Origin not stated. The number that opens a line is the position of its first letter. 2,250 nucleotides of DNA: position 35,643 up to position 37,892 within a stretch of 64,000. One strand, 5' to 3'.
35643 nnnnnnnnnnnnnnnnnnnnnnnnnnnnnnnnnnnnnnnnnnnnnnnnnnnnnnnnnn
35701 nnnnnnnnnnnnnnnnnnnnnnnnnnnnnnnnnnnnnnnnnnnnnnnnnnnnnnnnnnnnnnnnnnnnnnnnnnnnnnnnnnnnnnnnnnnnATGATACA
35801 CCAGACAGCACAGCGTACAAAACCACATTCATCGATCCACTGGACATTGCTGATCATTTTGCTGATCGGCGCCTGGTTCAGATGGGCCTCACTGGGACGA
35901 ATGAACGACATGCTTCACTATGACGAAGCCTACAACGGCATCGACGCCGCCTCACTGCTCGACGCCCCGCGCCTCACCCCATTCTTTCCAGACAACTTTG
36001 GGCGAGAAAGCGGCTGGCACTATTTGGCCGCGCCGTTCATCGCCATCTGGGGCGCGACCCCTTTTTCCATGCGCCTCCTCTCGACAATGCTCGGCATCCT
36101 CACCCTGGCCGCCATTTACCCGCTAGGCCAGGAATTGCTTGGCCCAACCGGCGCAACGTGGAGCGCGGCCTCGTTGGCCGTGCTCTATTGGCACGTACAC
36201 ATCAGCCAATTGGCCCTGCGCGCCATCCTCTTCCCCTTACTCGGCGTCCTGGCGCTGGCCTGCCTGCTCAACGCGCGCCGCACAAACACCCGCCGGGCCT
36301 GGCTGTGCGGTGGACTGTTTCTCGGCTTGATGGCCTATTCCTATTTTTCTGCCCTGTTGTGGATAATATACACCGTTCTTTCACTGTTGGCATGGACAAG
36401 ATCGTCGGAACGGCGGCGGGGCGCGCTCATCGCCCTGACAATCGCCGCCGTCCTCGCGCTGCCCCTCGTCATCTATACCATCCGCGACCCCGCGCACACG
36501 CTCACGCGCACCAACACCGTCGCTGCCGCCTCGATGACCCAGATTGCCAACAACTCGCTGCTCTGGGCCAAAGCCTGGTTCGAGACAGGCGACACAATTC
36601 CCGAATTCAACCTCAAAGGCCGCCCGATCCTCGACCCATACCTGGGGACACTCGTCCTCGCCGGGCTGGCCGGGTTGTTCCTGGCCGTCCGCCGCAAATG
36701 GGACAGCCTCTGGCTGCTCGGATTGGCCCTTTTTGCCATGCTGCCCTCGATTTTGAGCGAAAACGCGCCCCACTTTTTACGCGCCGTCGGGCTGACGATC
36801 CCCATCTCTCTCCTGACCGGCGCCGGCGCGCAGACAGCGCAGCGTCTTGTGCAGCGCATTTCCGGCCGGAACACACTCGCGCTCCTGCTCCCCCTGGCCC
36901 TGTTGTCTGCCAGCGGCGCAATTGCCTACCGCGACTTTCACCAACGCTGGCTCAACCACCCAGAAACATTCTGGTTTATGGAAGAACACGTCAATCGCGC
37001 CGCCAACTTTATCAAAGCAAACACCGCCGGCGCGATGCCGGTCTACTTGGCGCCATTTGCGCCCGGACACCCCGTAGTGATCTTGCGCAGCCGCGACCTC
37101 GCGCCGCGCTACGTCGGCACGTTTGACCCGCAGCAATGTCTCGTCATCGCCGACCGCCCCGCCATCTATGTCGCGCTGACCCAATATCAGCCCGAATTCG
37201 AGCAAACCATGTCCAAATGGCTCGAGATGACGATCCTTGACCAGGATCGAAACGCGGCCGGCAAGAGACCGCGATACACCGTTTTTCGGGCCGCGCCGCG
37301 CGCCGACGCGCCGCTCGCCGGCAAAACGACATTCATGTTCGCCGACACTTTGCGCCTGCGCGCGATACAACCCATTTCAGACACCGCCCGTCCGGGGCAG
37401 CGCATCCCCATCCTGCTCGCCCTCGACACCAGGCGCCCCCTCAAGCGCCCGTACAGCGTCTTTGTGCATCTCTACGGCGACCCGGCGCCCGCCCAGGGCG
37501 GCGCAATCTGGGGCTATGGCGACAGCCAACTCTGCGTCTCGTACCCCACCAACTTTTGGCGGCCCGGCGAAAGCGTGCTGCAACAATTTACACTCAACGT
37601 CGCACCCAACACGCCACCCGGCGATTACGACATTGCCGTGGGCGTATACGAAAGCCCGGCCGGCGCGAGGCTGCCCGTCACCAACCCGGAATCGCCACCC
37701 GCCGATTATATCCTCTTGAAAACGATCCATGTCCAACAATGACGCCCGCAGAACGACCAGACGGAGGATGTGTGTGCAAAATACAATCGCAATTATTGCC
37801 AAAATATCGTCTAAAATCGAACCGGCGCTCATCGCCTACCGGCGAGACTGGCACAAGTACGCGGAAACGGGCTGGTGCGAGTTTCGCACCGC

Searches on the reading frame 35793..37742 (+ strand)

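Call 7: search_protein_families(library=ncbifam, proteins=[window:35793-37742:+], max_evalue=0.1)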
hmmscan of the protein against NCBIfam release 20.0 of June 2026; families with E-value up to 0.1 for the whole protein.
window:35793-37742:+ (649 aa): 0 families

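Call 8: search_protein_families(library=pfam, proteins=[window:35793-37742:+], max_evalue=0.01)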
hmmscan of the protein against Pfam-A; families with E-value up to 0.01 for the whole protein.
window:35793-37742:+ (649 aa): 3 families
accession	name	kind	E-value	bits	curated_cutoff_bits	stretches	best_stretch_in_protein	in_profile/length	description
PF13231.12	PMT_2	-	1.3e-09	38.9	26.1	1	77-228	8-160/160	Dolichyl-phosphate-mannose-protein mannosyltransferase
PF20619.3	DUF6804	-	0.0029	18.2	27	0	179-230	19-70/91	Family of unknown function (DUF6804)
PF02366.24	PMT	-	0.0045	17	22.7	1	88-229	80-234/245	Dolichyl-phosphate-mannose-protein mannosyltransferase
